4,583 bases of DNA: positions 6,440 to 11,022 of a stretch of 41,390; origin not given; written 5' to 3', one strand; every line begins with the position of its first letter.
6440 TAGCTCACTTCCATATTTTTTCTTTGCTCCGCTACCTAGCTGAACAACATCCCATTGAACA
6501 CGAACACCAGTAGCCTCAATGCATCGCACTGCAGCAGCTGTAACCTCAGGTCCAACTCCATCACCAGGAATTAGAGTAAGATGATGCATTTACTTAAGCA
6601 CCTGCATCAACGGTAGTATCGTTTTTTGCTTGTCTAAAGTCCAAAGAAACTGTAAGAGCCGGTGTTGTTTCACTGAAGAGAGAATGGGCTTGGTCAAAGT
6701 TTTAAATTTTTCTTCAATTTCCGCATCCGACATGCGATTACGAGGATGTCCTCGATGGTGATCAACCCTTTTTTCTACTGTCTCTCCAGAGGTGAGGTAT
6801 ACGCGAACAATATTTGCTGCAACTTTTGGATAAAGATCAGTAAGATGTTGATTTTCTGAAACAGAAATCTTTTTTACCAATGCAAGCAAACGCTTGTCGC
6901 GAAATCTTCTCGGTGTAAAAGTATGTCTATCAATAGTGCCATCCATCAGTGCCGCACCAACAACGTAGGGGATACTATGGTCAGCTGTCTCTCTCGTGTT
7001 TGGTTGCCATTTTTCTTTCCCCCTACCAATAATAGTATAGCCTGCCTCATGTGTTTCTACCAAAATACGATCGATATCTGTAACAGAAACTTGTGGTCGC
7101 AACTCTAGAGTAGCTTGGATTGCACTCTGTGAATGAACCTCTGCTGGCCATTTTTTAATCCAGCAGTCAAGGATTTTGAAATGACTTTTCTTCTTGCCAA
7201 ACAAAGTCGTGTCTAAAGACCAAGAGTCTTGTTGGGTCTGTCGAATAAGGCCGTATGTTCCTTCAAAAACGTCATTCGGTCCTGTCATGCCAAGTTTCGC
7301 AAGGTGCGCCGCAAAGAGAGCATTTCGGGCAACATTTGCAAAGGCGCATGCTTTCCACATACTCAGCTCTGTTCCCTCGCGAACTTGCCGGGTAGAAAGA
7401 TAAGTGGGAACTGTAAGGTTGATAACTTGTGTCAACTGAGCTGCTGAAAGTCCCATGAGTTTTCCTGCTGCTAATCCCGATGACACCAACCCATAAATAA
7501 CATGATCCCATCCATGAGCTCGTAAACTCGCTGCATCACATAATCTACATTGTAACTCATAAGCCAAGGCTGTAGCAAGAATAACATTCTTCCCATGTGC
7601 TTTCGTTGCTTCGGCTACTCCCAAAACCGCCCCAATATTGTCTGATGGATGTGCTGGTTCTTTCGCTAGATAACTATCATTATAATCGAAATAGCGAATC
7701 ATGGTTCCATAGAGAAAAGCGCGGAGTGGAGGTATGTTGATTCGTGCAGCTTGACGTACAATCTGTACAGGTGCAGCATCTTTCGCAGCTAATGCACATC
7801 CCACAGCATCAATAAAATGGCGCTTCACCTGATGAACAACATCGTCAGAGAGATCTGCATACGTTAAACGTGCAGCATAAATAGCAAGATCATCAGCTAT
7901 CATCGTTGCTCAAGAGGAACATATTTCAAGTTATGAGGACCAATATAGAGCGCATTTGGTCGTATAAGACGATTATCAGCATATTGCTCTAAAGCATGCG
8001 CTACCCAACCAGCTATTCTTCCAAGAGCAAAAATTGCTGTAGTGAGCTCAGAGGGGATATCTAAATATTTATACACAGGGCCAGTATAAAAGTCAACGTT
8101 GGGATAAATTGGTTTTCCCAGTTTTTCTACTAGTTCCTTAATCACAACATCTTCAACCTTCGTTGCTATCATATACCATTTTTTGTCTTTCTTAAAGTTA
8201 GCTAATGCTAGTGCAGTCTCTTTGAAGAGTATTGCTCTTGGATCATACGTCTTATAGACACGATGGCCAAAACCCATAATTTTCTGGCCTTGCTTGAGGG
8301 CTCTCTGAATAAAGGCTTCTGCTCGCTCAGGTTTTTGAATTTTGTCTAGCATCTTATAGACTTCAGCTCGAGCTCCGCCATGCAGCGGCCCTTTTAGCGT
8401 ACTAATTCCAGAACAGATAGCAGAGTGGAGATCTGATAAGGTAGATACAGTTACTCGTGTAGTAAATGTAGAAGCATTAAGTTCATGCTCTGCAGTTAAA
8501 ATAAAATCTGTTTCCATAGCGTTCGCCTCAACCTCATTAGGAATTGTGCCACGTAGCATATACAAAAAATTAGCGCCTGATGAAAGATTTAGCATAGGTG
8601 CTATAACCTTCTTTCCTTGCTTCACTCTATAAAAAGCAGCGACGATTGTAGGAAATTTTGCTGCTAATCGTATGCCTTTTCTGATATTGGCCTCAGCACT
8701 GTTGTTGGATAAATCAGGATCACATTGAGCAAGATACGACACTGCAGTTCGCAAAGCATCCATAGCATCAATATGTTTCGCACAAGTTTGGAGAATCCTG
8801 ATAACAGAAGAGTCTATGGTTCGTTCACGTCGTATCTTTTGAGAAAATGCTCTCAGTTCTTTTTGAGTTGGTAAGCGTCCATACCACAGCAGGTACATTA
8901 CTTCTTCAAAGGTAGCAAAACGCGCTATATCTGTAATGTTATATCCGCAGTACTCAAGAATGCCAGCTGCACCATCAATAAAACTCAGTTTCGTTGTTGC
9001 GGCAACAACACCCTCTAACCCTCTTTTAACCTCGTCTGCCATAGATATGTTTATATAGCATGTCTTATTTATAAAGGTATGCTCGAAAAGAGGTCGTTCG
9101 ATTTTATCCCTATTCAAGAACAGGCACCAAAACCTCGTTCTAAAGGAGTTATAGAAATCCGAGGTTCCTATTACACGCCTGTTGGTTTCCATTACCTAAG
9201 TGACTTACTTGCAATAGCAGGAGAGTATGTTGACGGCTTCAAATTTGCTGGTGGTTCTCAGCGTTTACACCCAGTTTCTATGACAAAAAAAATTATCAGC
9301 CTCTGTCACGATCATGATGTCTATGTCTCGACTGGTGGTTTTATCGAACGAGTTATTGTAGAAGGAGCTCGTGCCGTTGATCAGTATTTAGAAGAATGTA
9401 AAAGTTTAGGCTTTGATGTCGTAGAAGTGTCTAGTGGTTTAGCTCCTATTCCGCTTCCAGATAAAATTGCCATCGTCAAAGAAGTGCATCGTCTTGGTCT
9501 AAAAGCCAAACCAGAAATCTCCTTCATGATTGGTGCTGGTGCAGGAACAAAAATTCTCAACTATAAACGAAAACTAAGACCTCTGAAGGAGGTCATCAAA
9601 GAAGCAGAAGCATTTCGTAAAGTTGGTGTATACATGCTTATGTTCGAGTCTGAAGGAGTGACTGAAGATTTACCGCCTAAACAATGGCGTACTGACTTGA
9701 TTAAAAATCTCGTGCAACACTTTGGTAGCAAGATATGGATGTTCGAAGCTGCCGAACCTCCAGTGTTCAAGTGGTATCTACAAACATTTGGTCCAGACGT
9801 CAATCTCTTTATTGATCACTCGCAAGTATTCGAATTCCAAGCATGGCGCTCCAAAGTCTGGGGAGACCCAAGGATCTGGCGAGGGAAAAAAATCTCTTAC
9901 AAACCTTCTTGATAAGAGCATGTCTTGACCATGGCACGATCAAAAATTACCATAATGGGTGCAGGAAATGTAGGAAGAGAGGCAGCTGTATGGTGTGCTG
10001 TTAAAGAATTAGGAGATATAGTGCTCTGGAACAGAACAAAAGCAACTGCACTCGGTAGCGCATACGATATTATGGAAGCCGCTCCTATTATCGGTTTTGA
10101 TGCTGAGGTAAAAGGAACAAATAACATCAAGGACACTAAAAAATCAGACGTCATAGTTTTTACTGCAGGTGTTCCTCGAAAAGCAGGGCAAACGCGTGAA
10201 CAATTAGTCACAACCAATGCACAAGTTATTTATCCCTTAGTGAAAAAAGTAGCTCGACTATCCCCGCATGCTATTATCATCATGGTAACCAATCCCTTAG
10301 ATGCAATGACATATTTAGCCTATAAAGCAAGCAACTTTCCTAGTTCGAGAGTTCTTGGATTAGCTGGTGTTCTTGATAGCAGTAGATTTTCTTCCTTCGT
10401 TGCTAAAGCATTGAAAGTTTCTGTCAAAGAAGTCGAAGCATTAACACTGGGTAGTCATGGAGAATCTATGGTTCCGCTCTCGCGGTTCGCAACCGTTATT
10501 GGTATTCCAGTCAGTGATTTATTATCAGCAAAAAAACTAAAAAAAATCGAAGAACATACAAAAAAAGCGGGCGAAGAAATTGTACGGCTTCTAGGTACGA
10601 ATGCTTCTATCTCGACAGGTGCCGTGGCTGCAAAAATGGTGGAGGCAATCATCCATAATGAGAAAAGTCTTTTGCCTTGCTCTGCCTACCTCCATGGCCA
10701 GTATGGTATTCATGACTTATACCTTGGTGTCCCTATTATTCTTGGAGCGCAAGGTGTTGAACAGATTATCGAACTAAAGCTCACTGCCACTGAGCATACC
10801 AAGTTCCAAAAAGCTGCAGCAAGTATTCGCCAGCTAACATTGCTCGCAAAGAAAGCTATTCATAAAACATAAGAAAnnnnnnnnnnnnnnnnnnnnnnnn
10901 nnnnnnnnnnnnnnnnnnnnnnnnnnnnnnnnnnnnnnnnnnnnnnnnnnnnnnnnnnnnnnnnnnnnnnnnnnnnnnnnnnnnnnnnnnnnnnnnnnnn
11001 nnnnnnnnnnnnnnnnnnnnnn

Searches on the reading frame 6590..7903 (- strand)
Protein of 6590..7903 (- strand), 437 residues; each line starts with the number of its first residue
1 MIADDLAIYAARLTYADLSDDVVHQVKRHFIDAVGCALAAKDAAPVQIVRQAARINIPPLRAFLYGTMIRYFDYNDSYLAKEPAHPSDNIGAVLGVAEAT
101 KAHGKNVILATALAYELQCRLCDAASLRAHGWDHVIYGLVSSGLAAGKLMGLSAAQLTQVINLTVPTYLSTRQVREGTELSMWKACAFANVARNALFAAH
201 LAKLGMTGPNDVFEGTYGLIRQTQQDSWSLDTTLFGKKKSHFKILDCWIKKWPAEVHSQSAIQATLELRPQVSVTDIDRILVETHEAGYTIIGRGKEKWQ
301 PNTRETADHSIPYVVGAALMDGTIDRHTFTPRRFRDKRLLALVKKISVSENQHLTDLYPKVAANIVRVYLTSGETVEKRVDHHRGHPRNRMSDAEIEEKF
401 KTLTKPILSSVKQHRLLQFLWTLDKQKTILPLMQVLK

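Call 37: search_protein_families(library=pfam, proteins=[window:6590-7903:-], max_evalue=0.001)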
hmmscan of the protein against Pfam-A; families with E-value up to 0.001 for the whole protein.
window:6590-7903:- (437 aa): 2 families
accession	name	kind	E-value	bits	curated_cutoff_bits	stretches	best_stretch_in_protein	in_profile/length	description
PF03972.19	MmgE_PrpD_N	-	3.2e-61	207.1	32.1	1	5-226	2-238/244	MmgE/PrpD N-terminal domain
PF19305.4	MmgE_PrpD_C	-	5.2e-48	163.6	32.1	1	252-424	1-172/173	MmgE/PrpD C-terminal domain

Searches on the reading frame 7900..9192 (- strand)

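Call 37: search_protein_families(library=pfam, proteins=[window:7900-9192:-], max_evalue=0.001)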
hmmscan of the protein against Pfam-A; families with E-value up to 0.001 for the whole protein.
window:7900-9192:- (430 aa): 1 family
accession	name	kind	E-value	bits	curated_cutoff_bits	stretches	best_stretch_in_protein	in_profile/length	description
PF00285.26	Citrate_synt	-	4.6e-132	440.8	27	1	58-412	1-356/357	Citrate synthase, C-terminal domain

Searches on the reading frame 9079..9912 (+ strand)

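Call 37: search_protein_families(library=pfam, proteins=[window:9079-9912:+], max_evalue=0.001)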
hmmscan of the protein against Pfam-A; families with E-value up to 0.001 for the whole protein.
window:9079-9912:+ (277 aa): 1 family
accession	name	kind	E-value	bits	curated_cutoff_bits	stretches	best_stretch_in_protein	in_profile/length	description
PF02679.21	ComA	-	3e-63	213.9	25.2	1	14-263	2-243/243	(2R)-phospho-3-sulfolactate synthase (ComA)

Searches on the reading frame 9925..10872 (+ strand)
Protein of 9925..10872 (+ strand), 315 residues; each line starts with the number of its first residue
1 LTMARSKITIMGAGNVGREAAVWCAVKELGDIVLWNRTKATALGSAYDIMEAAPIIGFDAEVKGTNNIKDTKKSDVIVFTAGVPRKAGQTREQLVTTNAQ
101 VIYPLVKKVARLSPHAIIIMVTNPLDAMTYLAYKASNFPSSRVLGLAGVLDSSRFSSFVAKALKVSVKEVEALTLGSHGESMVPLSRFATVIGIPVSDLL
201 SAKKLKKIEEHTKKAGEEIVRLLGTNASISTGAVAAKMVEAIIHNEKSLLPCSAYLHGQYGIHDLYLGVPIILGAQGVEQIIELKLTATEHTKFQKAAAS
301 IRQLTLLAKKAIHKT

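Call 37: search_protein_families(library=pfam, proteins=[window:9925-10872:+], max_evalue=0.001)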
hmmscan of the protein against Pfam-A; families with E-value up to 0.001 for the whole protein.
window:9925-10872:+ (315 aa): 2 families
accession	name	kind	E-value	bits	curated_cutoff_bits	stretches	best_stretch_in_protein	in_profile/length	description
PF00056.29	Ldh_1_N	-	4.9e-34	117.8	27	1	7-145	2-141/141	lactate/malate dehydrogenase, NAD binding domain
PF02866.23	Ldh_1_C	-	3.9e-28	99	22.6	1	150-302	3-164/174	lactate/malate dehydrogenase, alpha/beta C-terminal domain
